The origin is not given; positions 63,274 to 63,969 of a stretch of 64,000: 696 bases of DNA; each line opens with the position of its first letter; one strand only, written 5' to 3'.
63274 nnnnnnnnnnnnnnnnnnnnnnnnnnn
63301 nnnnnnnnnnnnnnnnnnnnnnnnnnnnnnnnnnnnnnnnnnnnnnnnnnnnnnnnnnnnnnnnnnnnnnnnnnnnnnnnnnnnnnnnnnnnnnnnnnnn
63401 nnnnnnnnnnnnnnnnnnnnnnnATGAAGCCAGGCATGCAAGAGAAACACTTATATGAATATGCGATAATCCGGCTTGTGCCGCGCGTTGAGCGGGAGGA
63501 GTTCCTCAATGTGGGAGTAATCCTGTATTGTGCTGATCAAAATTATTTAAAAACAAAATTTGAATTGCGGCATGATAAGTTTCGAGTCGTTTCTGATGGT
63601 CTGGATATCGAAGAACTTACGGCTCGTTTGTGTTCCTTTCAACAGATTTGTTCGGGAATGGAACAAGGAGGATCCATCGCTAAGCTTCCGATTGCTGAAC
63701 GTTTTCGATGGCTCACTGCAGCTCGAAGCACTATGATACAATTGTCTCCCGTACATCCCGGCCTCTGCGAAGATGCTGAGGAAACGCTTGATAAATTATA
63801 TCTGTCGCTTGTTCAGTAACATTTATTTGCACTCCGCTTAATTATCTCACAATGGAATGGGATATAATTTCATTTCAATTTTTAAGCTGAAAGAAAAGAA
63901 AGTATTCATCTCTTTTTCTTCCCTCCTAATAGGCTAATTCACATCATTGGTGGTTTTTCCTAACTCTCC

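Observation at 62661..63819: Overlapping HipA-like kinase + DUF3037 two-gene module of unknown function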

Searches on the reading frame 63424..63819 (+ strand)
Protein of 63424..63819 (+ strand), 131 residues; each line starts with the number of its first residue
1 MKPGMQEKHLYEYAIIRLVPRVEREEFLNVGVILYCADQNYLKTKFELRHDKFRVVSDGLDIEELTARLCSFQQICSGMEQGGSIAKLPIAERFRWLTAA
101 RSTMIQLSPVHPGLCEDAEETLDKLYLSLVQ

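Call 3: search_protein_families(library=pfam, proteins=[window:63424-63819:+], max_evalue=1)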
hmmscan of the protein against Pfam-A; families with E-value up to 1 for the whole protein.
window:63424-63819:+ (131 aa): 2 families
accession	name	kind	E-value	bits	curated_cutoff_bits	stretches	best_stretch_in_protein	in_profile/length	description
PF11236.13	DUF3037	-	2.9e-44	150.5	22.6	1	13-130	1-118/118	Protein of unknown function (DUF3037)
PF07081.18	DUF1349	-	0.14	12.2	32.4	1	25-56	62-93/179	Protein of unknown function (DUF1349)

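Call 4: search_protein_families(library=ncbifam, proteins=[window:63424-63819:+], max_evalue=1)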
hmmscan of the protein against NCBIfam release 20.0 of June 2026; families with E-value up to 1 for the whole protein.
window:63424-63819:+ (131 aa): 0 families

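Call 5: search_protein_families(library=padloc, proteins=[window:63424-63819:+], max_evalue=1)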
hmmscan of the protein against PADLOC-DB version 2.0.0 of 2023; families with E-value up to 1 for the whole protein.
window:63424-63819:+ (131 aa): 1 family
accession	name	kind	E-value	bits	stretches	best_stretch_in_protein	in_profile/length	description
PDLC04767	PDC-M66B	-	1.3e-14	52.3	1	10-131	3-129/281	-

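Call 18: search_solved_structures(query=window:63424-63819:+, max_evalue=10, show_alignments=2)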
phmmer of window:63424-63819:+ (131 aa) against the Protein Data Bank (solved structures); distinct sequences matched with E-value up to 10: 4.
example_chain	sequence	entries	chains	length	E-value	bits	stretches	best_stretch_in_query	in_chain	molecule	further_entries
1xmc_A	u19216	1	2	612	0.2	15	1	63-120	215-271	Peroxisomal carnitine O-octanoyltransferase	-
1xmd_A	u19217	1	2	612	0.2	15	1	63-120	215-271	Peroxisomal carnitine O-octanoyltransferase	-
1xl7_A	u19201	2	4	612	0.2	15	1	63-120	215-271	Peroxisomal carnitine O-octanoyltransferase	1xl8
4o4o_A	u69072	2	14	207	1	12.7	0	35-63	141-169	Phycocyanobilin lyase CpcT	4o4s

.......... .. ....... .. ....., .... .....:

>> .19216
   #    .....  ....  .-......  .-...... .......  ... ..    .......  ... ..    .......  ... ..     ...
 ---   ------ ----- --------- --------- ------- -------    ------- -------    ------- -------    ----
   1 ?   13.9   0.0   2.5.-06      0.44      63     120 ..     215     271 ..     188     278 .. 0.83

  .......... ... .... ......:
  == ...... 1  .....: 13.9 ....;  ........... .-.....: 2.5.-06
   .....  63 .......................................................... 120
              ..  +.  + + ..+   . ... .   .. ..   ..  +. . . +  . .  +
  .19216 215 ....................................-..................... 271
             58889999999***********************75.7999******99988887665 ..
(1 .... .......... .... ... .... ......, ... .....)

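Call 19: find_homologous_proteins(query=window:63424-63819:+, max_evalue=0.001)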
Query window:63424-63819:+ (131 aa): 6393 proteins with E <= 0.001 among 6400 candidates; the best 120 are listed.
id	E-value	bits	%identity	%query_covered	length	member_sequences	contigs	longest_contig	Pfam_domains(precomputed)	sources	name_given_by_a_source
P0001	2.8e-78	278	100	97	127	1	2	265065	PF11236.14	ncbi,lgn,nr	ncbi:MAG: DUF3037 domain-containing protein [Chitinophagales bacterium]|nr:DUF3037 domain-containing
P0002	8.1e-57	209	74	97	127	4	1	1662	PF11236.14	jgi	jgi:hypothetical protein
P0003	3.1e-56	207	73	97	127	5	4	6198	PF11236.14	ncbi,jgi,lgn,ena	-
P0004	7.4e-54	199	72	97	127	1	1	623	PF11236.14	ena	-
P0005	1.0e-53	199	70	97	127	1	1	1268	PF11236.14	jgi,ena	-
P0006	1.9e-53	198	69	97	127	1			PF11236.14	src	-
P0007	3.4e-53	197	70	97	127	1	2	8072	PF11236.14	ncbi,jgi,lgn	ncbi:MAG TPA: DUF3037 domain-containing protein [Chitinophagaceae bacterium]|jgi:hypothetical protei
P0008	3.6e-53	197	69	97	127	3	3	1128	PF11236.14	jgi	jgi:hypothetical protein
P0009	5.0e-53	196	69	97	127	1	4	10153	PF11236.14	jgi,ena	-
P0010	6.9e-53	196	70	97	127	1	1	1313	PF11236.14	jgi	-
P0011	6.9e-53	196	69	97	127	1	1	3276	PF11236.14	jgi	-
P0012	7.2e-53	196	70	97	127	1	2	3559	PF11236.14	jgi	-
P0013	9.7e-53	195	68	97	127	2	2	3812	PF11236.14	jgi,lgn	-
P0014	9.7e-53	195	69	97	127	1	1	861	PF11236.14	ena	-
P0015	1.3e-52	195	69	97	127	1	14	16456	PF11236.14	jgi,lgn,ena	-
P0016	1.3e-52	195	70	97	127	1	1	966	PF11236.14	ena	-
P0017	1.4e-52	195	71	97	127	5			PF11236.14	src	-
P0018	1.5e-52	195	69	97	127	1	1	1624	PF11236.14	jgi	jgi:hypothetical protein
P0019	1.9e-52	195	69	97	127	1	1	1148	PF11236.14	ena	-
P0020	2.5e-52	194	69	97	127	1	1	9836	PF11236.14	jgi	-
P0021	3.3e-52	194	69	97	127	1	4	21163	PF11236.14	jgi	jgi:hypothetical protein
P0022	3.4e-52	194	69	97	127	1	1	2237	PF11236.14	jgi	jgi:Protein of unknown function (DUF3037)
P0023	3.5e-52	194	69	97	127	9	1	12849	PF11236.14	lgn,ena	-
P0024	4.7e-52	193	70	97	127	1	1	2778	PF11236.14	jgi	jgi:hypothetical protein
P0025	4.7e-52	193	68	97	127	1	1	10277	PF11236.14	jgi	jgi:hypothetical protein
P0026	9.4e-52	192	69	97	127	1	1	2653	PF11236.14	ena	-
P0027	1.2e-51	192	69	97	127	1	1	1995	PF11236.14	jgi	jgi:hypothetical protein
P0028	1.3e-51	192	69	97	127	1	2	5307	PF11236.14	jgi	jgi:hypothetical protein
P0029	1.9e-51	191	70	97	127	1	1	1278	PF11236.14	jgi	jgi:hypothetical protein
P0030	2.6e-51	191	69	97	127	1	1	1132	PF11236.14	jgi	jgi:hypothetical protein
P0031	7.1e-51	189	68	99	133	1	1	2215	PF11236.14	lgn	-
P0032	7.4e-51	189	67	96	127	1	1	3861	PF11236.14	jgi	jgi:hypothetical protein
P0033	2.3e-50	188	68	93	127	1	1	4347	PF11236.14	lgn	-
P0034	4.0e-50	187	65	97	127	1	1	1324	PF11236.14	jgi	jgi:hypothetical protein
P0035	5.0e-50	187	67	96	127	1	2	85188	PF11236.14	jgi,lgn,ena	-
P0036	7.0e-50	186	68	97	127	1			PF11236.14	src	-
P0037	1.3e-49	185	66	97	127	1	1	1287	PF11236.14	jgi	jgi:hypothetical protein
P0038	1.3e-49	185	66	97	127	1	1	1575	PF11236.14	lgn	-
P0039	1.6e-49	185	67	97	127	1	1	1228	PF11236.14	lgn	-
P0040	2.2e-49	185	67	97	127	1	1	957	PF11236.14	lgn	-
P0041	2.5e-49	184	67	97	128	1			PF11236.14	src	-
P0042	3.3e-49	184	66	97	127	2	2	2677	PF11236.14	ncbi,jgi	jgi:hypothetical protein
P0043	3.4e-49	184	64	100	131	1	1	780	PF11236.14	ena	-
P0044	4.5e-49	184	65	97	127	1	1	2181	PF11236.14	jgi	jgi:hypothetical protein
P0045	6.9e-49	183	64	96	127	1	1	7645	PF11236.14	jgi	jgi:hypothetical protein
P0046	7.2e-49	183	67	96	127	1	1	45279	PF11236.14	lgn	-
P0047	8.0e-49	183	66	97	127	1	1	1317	PF11236.14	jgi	jgi:hypothetical protein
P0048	8.0e-49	183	66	97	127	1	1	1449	PF11236.14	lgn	-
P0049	8.7e-49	183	65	97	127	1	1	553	PF11236.14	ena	-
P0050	8.9e-49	183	64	96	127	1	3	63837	PF11236.14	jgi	jgi:hypothetical protein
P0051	1.1e-48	182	65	97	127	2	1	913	PF11236.14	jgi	jgi:hypothetical protein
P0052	1.1e-48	182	66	97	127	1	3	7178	PF11236.14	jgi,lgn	-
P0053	1.5e-48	182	64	97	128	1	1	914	PF11236.14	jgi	jgi:hypothetical protein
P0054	1.6e-48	182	66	97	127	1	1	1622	PF11236.14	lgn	-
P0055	1.7e-48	182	67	97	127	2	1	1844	PF11236.14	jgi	jgi:hypothetical protein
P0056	1.7e-48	182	63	96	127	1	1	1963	PF11236.14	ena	-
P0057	1.7e-48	182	68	97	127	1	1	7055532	PF11236.14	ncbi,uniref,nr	ncbi:DUF3037 domain-containing protein [Spirosoma sp. KNUC1025]|uniref:DUF3037 domain-containing pro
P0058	2.1e-48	181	66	97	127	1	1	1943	PF11236.14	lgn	-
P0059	2.4e-48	181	65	97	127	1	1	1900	PF11236.14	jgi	jgi:hypothetical protein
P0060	2.5e-48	181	64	97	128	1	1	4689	PF11236.14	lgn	-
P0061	2.5e-48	181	65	97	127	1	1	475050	PF11236.14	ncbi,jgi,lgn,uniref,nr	ncbi:DUF3037 domain-containing protein [Telluribacter sp.]|jgi:hypothetical protein|uniref:DUF3037 d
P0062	2.5e-48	181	64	96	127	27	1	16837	PF11236.14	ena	-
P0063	4.3e-48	180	65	97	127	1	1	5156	PF11236.14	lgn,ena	-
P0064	4.3e-48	180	65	97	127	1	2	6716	PF11236.14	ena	-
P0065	4.4e-48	180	62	96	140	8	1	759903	PF11236.14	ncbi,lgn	-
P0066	4.5e-48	180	67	97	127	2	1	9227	PF11236.14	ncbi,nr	ncbi:MAG: DUF3037 domain-containing protein [Bacteroidetes bacterium]|nr:DUF3037 domain-containing p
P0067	4.9e-48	180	64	96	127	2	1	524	PF11236.14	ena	-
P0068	5.4e-48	180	65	97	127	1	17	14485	PF11236.14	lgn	-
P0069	5.4e-48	180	64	99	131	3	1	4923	PF11236.14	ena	-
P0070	5.8e-48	180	65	97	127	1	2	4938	PF11236.14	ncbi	-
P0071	6.4e-48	180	63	97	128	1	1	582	PF11236.14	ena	-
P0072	6.8e-48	180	65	96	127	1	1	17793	PF11236.14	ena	-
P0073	7.8e-48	180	65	97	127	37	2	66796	PF11236.14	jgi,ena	jgi:hypothetical protein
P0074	8.1e-48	180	66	97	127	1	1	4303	PF11236.14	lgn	-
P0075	8.5e-48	179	65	97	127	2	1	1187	PF11236.14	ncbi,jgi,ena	-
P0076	9.7e-48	179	63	96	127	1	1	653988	PF11236.14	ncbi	ncbi:MAG: DUF3037 domain-containing protein [Spirosomataceae bacterium]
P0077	9.7e-48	179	62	99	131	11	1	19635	PF11236.14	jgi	jgi:hypothetical protein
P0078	9.9e-48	179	65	95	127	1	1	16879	PF11236.14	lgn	-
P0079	1.0e-47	179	65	97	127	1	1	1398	PF11236.14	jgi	-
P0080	1.2e-47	179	65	97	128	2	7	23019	PF11236.14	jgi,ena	jgi:hypothetical protein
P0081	1.3e-47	179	66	96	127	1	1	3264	PF11236.14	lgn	-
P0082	1.7e-47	179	65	97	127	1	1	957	PF11236.14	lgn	-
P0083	1.7e-47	178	64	96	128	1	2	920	PF11236.14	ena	-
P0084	1.7e-47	178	65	97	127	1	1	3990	PF11236.14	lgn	-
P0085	1.8e-47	178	61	97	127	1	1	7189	PF11236.14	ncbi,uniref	ncbi:DUF3037 domain-containing protein [Pontibacter toksunensis]|uniref:DUF3037 domain-containing pr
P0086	1.9e-47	178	67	97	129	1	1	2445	PF11236.14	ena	-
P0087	1.9e-47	178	65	99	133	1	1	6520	PF11236.14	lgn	-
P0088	1.9e-47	178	64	97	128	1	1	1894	PF11236.14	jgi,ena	jgi:hypothetical protein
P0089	2.0e-47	178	63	96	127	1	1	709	PF11236.14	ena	-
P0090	2.1e-47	178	60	98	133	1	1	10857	PF11236.14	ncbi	-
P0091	2.3e-47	178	63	97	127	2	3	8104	PF11236.14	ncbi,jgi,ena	ncbi:MAG TPA: DUF3037 domain-containing protein [Puia sp.]|jgi:hypothetical protein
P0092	2.3e-47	178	63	97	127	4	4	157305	PF11236.14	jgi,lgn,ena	-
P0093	2.4e-47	178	62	96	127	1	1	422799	PF11236.14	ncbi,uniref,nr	ncbi:DUF3037 domain-containing protein [Pontibacter sp. 172403-2]|uniref:DUF3037 domain-containing p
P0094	2.4e-47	178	62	97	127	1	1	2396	PF11236.14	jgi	jgi:hypothetical protein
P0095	2.4e-47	178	62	97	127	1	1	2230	PF11236.14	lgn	-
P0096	2.5e-47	178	64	96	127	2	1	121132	PF11236.14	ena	-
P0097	3.0e-47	178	63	97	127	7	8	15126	PF11236.14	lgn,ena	-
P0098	3.0e-47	178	65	97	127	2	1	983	PF11236.14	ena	-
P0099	3.1e-47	178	63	97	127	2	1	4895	PF11236.14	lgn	-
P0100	3.4e-47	178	65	96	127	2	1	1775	PF11236.14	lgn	-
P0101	3.4e-47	178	64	96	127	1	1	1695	PF11236.14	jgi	jgi:hypothetical protein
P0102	3.6e-47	177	65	99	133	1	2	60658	PF11236.14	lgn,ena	-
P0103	3.6e-47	177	63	96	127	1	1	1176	PF11236.14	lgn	-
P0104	3.7e-47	177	63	96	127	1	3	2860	PF11236.14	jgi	jgi:hypothetical protein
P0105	4.0e-47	177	66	97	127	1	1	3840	PF11236.14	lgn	-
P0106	4.0e-47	177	64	97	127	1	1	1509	PF11236.14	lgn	-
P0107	4.1e-47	177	63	97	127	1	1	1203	PF11236.14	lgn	-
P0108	4.2e-47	177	63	96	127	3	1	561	PF11236.14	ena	-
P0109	4.2e-47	177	61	97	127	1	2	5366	PF11236.14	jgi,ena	-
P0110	4.5e-47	177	64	97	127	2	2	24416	PF11236.14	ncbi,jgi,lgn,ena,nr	ncbi:MAG TPA: DUF3037 domain-containing protein [Puia sp.]|nr:DUF3037 domain-containing protein [Pui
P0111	4.6e-47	177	63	97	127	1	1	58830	PF11236.14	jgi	jgi:hypothetical protein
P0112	4.6e-47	177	65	97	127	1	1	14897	PF11236.14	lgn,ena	-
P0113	4.7e-47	177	63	96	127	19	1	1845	PF11236.14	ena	-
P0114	5.6e-47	177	63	97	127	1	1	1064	PF11236.14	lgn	-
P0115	5.7e-47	177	61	96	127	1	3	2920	PF11236.14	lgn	-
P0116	5.7e-47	177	64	96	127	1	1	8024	PF11236.14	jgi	-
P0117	6.0e-47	177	63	96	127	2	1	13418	PF11236.14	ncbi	-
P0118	6.1e-47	177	62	97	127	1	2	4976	PF11236.14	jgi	jgi:hypothetical protein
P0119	6.1e-47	177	62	97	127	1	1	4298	PF11236.14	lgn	-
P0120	6.5e-47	177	66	97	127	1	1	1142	PF11236.14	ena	-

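Call 21: find_encoding_contigs(protein=window:63424-63819:+, flank=10000, max_places=6)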
Protein window:63424-63819:+ (131 aa): no gene with exactly this product is on record in the collection.

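Call 50: search_protein_representatives(protein=window:63436-63819:+)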
Query: 127 residues. Proteins with E-value up to 0.001 (for the whole library): 1550; up to 1e-10: 424; up to 1e-30: 6. The best 150 are listed.
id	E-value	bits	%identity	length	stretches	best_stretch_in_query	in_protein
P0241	1.7e-41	157.4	60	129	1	1-126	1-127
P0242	2.7e-36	140.5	51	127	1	1-126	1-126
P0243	2.7e-35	137.3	52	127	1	1-126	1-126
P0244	7.8e-33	129.4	50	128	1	2-126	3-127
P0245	7.7e-32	126.2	53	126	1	1-124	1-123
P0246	3.1e-31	124.2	51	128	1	1-126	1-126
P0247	1.6e-30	121.9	47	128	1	3-126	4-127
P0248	5.4e-30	120.2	48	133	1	2-126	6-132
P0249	5.8e-30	120.1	48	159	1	1-122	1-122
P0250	1.3e-29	119.0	61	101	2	60-126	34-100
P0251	4.8e-29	117.1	48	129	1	3-122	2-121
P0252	3.3e-27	111.2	44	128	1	1-124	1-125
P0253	8.4e-27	109.9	54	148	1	1-102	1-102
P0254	2.3e-26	108.5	51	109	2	1-57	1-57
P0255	7.1e-26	106.9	46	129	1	5-126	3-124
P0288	6.7e-22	94.1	37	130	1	5-125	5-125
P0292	1.6e-21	92.8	37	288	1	2-126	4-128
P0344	9.5e-18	80.7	33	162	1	4-126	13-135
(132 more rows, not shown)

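Call 52: predict_structure(alignment_id=A3)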
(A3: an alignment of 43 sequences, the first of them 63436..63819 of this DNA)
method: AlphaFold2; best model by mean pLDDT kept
length: 127 residues; sequences in the alignment: 43
mean_pLDDT: 88.4   pTM: 0.81
mean pLDDT of the five models: 88.4, 88.1, 87.0, 82.4, 77.3
residues with pLDDT >= 90: 77; 70-90: 35; 50-70: 15; < 50: 0
segments of 3 or more residues with pLDDT < 50: none
pLDDT, mean of each block of 10 residues (from residue 1): 89 78 89 97 78 72 91 89 95 88 94 97 93
secondary structure, 60 per line:
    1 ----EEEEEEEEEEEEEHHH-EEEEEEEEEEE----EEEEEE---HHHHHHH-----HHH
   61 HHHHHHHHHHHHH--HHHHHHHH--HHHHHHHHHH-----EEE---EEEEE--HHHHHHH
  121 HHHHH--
elements in order: E5-17 E22-32 E37-42 H46-52 H58-73 H76-83 H86-95 E101-103 E107-111 H114-125

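Call 74: fold_search(model_id=the predicted structure, library=pdb)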
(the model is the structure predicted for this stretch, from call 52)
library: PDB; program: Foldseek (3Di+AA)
matches with E <= 10: 293; with E <= 0.001: 0
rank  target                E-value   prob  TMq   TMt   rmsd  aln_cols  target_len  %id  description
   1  6bnl_A                7.5e-01  0.06  0.19  0.11  14.6        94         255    7  Crystal structure of TCR-MHC-like molecule (released 2018-04-04)
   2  9e2g_0Q               8.6e-01  0.09  0.17  0.08   4.8        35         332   14  Cryo-EM structure of 48 nm repeat of microtubule doublet from T. brucei flagellum (released 2025-03-12)
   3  8iyj_T                1.3e+00  0.06  0.18  0.10   5.4        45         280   11  Cryo-EM structure of the 48-nm repeat doublet microtubule from mouse sperm (released 2023-07-05)
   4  3b9c_A                1.3e+00  0.06  0.17  0.17  11.5        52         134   12  Crystal Structure of Human GRP CRD (released 2008-03-18)
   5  7rro_X                1.4e+00  0.05  0.18  0.05   5.5        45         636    9  Structure of the 48-nm repeat doublet microtubule from bovine tracheal cilia (released 2021-10-27)
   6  9e2g_0G               1.6e+00  0.05  0.18  0.05   5.2        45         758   11  Cryo-EM structure of 48 nm repeat of microtubule doublet from T. brucei flagellum (released 2025-03-12)
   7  6u42_6X               1.7e+00  0.04  0.18  0.06   5.5        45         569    7  Natively decorated ciliary doublet microtubule (released 2019-11-13)
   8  1lwu_C                1.7e+00  0.01  0.12  0.06   7.8        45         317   11  Crystal structure of fragment D from lamprey fibrinogen complexed with the peptide Gly-His-Arg-Pro-amide (released 2002-08-23)
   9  8pw4_A                1.8e+00  0.07  0.25  0.36  13.9       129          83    8  Protein p6 from bacteriophage phi29, C-terminal delta20 truncated version (released 2024-01-17)
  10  8otz_Ab               1.8e+00  0.05  0.18  0.06   5.4        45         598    9  48-nm repeat of the native axonemal doublet microtubule from bovine sperm (released 2023-11-22)
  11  5it6                  2.0e+00  0.04  0.17  0.16  10.6        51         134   10  Galectin-related protein: an integral member of the network of chicken galectins (released 2016-07-13)
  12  9cpb_3N               2.0e+00  0.04  0.19  0.11   6.1        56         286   11  Atomic model of bovine Fallopian tube cilia doublet microtubule (48-nm periodicity) (released 2024-10-30)
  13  8otz_Aa               2.0e+00  0.04  0.18  0.06   5.4        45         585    9  48-nm repeat of the native axonemal doublet microtubule from bovine sperm (released 2023-11-22)
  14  6lt6_A                2.0e+00  0.03  0.15  0.08  16.0        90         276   11  Crystal structure of rhesus macaque MHC class I molecule Mamu-B*05104 complexed with lysophosphatidylcholine (released 2020-04-22)
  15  7rro_W                2.1e+00  0.04  0.18  0.06   5.5        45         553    9  Structure of the 48-nm repeat doublet microtubule from bovine tracheal cilia (released 2021-10-27)
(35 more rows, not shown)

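Call 95: search_protein_families(library=phrogs, proteins=[window:63436-63819:+], max_evalue=0.001)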
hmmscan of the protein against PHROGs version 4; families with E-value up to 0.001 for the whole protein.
window:63436-63819:+ (127 aa): 1 family
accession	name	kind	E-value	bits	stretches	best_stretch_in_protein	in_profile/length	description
phrog_5137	-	unknown function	1e-15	59.3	1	6-127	4-130/279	-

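Call 96: find_encoding_contigs(protein=P0292, flank=4000, max_places=2)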
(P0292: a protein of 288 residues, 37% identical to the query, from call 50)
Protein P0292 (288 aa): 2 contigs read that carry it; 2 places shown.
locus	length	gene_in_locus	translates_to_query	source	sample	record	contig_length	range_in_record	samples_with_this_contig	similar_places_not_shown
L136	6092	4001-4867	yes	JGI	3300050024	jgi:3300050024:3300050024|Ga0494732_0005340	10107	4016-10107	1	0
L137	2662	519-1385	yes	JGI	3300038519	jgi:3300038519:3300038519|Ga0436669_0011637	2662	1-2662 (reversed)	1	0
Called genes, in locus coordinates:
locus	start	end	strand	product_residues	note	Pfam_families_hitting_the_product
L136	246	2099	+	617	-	PF14716:HHH_8, PF10391:DNA_pol_lambd_f (faint), PF14520:HHH_5, PF14791:DNA_pol_B_thumb, PF02811:PHP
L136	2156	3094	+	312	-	-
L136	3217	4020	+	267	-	PF20613:HipA_2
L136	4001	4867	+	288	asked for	PF11236:DUF3037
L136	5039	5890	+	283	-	PF00515:TPR_1 (faint), PF07719:TPR_2 (weak)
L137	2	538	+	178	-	?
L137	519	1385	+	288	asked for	PF11236:DUF3037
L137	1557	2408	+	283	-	PF00515:TPR_1 (faint), PF07719:TPR_2 (weak)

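Call 97: find_encoding_contigs(protein=P0344, flank=4000, max_places=2)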
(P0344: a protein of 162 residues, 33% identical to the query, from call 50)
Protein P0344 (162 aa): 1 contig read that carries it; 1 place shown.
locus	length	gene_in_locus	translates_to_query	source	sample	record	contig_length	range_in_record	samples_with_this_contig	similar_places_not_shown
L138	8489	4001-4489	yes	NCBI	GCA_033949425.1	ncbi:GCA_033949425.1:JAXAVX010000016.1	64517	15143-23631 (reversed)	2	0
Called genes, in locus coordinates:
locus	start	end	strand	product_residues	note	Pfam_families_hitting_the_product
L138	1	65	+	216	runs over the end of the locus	PF00440:TetR_N, PF02909:TetR_C_1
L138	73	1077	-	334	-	PF02649:GCHY-1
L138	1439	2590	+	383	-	PF03979:Sigma70_r1_1, PF00140:Sigma70_r1_2, PF04542:Sigma70_r2, PF04539:Sigma70_r3, PF04545:Sigma70_r4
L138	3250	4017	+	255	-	PF20613:HipA_2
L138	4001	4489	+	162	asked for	PF11236:DUF3037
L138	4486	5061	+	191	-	PF00254:FKBP_C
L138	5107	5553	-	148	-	PF10604:Polyketide_cyc2, PF03364:Polyketide_cyc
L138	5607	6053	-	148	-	PF10604:Polyketide_cyc2, PF03364:Polyketide_cyc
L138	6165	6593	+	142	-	PF10604:Polyketide_cyc2, PF03364:Polyketide_cyc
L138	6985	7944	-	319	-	PF01965:DJ-1_PfpI, PF00165:HTH_AraC (weak), PF12833:HTH_18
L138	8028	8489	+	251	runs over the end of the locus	-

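Call 98: find_encoding_contigs(protein=P0288, flank=4000, max_places=2)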
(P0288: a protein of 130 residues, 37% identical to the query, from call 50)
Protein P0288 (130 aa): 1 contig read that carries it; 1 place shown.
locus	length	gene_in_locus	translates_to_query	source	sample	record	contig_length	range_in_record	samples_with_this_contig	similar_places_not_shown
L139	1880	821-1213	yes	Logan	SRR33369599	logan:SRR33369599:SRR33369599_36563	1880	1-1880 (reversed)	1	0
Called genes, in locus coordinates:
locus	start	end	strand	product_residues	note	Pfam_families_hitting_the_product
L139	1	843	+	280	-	?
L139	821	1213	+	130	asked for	PF11236:DUF3037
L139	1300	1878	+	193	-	?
